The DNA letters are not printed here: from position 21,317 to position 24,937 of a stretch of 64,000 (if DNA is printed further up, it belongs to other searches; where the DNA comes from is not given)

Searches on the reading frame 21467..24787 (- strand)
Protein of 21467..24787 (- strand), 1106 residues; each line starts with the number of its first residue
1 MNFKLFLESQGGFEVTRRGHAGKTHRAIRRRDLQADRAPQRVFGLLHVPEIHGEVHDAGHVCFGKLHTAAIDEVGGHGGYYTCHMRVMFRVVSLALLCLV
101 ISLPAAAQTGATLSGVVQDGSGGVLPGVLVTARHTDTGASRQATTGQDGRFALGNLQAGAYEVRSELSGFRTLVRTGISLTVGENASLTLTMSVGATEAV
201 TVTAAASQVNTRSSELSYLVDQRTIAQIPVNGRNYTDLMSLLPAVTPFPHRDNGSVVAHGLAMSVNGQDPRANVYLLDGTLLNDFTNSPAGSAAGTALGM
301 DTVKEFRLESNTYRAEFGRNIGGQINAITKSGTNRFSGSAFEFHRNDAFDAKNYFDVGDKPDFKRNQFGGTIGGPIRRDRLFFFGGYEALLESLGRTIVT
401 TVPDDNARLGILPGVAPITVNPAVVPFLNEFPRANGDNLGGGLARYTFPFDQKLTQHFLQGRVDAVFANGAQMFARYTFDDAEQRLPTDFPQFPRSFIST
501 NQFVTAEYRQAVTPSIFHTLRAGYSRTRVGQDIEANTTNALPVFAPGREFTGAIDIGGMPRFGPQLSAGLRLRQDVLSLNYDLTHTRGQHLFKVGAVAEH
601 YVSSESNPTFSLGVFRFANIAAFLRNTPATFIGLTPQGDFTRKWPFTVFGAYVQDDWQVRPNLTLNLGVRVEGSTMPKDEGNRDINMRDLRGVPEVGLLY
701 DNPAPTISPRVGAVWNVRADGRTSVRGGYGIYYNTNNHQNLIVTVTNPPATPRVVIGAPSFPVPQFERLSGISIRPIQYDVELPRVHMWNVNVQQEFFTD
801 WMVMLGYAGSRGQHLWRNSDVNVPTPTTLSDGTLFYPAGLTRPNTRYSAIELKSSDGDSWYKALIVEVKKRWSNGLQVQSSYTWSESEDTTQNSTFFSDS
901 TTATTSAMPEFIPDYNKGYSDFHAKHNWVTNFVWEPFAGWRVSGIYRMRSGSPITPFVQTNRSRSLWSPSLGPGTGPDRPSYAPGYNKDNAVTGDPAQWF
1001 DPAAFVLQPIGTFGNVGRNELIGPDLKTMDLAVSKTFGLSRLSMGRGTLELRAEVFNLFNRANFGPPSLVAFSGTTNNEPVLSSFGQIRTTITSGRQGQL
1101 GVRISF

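Call 5: search_protein_families(library=pfam, proteins=[window:21467-24787:-], max_evalue=0.01)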
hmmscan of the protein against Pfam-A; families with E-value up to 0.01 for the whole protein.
window:21467-24787:- (1106 aa): 5 families
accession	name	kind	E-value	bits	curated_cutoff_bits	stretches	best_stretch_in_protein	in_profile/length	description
PF25183.1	OMP_b-brl_4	-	8.9e-153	511.1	30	1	328-1099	1-838/838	Outer membrane beta barrel domain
PF13620.12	CarboxypepD_reg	-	9.1e-18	64.8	32.3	1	112-192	1-81/82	Carboxypeptidase regulatory-like domain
PF00593.30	TonB_dep_Rec_b-barrel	-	4.1e-09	37.2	27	1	485-758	59-264/436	TonB dependent receptor-like, beta-barrel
PF13715.12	CarbopepD_reg_2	-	7.6e-06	26.3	32.2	1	113-193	1-77/88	CarboxypepD_reg-like domain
PF17210.9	SdrD_B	-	0.0058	17.3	29.7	0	117-167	17-66/112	SdrD B-like domain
